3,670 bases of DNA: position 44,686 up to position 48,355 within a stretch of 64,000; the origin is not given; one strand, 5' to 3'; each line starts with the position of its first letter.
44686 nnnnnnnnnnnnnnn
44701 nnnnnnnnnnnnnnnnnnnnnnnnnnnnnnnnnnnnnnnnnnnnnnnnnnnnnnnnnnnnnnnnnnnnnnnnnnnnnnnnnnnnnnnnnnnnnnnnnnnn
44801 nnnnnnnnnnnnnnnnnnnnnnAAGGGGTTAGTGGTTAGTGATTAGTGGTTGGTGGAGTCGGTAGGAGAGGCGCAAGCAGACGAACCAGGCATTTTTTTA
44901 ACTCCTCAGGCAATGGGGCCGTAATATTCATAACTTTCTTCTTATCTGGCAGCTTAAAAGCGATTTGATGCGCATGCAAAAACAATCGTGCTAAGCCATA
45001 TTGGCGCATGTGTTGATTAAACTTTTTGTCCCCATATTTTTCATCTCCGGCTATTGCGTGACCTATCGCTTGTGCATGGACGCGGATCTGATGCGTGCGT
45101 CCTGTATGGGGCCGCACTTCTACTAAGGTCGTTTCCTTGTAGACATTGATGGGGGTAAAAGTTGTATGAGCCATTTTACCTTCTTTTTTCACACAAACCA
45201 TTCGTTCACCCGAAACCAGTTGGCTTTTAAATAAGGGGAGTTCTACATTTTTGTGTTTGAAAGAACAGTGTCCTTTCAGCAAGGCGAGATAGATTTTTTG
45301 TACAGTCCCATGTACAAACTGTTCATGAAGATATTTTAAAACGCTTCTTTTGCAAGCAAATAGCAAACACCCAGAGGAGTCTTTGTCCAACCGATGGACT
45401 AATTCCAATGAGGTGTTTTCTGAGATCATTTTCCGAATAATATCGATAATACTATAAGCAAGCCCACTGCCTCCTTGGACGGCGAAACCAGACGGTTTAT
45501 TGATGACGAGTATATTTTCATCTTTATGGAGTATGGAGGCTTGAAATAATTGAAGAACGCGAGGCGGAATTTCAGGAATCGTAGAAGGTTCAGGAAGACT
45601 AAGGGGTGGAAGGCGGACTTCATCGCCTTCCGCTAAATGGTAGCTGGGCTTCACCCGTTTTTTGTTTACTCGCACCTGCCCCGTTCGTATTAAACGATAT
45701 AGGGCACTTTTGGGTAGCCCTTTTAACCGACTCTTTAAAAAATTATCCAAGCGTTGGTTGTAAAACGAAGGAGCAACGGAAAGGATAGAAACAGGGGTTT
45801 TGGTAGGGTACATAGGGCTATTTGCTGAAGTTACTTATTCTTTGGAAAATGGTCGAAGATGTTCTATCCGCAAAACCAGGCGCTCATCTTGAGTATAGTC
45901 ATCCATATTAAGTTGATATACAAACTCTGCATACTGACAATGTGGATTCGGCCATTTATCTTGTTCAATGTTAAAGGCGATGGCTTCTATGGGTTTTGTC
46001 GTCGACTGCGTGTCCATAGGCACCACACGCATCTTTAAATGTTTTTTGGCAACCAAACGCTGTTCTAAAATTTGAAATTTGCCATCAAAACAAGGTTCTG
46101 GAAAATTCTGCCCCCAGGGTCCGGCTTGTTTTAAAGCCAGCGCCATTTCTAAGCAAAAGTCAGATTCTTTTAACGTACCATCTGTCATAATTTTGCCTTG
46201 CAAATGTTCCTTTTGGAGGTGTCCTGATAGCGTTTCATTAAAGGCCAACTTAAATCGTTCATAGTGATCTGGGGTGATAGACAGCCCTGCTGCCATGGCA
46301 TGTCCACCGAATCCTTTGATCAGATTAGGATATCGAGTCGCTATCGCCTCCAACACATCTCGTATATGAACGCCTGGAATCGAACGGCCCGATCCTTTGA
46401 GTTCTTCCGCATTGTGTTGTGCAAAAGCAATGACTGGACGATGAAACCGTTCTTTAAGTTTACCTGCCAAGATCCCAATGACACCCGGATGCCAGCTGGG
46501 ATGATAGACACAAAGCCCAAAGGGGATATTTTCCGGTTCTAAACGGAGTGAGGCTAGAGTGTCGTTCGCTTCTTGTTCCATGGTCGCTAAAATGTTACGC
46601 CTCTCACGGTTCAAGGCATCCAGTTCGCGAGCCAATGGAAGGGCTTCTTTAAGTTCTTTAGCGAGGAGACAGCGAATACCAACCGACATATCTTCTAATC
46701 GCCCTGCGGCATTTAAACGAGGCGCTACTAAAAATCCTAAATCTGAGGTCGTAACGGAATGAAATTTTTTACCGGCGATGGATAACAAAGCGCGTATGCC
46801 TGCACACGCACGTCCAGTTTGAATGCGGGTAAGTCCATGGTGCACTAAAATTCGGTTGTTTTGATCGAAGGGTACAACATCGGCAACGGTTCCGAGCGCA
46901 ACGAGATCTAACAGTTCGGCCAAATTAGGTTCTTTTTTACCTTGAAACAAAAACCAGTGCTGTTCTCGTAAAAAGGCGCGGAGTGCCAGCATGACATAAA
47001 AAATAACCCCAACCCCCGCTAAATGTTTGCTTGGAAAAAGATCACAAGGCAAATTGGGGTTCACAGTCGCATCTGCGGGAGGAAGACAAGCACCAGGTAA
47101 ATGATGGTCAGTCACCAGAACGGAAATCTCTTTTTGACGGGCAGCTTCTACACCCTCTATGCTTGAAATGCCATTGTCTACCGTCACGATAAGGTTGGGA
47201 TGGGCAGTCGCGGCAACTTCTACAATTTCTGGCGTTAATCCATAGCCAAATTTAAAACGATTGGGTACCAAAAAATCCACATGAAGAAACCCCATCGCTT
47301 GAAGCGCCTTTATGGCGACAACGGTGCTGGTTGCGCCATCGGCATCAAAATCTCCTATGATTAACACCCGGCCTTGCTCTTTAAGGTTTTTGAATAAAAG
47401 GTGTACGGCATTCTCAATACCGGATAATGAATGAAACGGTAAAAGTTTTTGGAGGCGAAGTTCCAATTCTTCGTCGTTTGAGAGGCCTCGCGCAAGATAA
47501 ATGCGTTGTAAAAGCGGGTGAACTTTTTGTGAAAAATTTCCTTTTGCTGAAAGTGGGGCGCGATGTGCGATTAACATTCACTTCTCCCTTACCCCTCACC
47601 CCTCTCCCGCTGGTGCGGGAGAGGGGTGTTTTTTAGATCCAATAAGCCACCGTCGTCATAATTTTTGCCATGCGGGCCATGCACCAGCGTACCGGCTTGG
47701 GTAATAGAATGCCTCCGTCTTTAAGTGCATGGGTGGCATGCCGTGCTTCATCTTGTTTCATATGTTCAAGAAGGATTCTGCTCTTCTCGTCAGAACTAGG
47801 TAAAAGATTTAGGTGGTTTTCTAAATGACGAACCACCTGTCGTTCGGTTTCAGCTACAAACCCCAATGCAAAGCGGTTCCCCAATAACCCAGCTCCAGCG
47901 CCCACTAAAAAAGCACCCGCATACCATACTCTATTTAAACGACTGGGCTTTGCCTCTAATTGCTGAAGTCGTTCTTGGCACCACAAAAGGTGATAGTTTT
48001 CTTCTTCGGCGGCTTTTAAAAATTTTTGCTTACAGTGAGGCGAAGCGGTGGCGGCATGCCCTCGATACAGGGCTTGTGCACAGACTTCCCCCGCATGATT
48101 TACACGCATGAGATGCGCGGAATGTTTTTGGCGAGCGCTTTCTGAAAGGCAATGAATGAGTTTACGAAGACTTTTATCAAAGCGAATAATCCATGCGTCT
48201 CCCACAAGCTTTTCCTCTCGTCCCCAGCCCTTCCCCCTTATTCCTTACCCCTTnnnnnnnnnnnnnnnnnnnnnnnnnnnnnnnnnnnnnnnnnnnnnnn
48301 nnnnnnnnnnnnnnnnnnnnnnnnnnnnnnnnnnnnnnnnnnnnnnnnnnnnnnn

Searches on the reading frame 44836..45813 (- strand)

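Call 40: search_protein_families(library=pfam, proteins=[window:44836-45813:-], max_evalue=0.00001)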
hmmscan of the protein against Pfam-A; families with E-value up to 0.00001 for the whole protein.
window:44836-45813:- (325 aa): 2 families
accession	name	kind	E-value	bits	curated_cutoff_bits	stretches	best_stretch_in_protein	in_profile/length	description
PF00849.27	PseudoU_synth_2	-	3.6e-27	95.9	26.8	1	100-249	1-152/152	RNA pseudouridylate synthase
PF01479.30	S4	-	1.8e-12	47.2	22.8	1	20-66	1-48/48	S4 domain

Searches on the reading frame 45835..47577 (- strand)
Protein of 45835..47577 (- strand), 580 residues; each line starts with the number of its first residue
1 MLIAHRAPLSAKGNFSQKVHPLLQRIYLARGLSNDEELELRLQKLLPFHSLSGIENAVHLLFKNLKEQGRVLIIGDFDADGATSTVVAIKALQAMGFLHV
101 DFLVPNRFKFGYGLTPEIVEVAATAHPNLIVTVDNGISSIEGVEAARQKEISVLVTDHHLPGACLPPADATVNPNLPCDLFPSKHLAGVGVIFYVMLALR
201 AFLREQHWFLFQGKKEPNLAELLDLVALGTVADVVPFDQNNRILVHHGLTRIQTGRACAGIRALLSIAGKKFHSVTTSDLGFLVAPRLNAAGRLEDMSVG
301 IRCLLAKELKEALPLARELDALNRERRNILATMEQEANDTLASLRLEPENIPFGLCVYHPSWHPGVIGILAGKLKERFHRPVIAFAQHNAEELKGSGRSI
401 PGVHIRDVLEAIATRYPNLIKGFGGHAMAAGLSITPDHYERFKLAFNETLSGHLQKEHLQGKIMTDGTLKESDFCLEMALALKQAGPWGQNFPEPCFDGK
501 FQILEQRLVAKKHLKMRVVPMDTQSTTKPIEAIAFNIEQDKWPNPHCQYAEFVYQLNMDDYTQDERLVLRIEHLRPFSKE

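Call 40: search_protein_families(library=pfam, proteins=[window:45835-47577:-], max_evalue=0.00001)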
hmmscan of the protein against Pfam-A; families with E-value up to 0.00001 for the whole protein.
window:45835-47577:- (580 aa): 3 families
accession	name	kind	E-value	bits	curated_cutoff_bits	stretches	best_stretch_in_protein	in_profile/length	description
PF01368.27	DHH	-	1.5e-22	80.6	28.1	1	70-230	1-125/125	DHH family, N-terminal domain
PF02272.25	DHHA1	-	3.3e-20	72.9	25.9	1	357-451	7-101/102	DHHA1 domain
PF17768.7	RecJ_OB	-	6.9e-17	61.9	27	1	465-573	1-107/107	RecJ OB domain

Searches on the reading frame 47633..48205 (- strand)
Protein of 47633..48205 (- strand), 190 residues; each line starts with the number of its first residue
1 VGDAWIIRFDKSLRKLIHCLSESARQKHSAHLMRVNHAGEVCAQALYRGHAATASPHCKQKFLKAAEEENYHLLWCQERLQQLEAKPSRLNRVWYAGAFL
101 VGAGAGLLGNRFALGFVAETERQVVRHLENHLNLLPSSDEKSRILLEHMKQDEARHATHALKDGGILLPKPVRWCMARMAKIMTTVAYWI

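Call 40: search_protein_families(library=pfam, proteins=[window:47633-48205:-], max_evalue=0.00001)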
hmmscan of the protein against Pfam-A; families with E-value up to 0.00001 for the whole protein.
window:47633-48205:- (190 aa): 1 family
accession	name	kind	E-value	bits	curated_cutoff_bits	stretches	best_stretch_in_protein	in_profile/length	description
PF03232.19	COQ7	-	4.1e-40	137.6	23.5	1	28-187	2-169/169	Ubiquinone biosynthesis protein COQ7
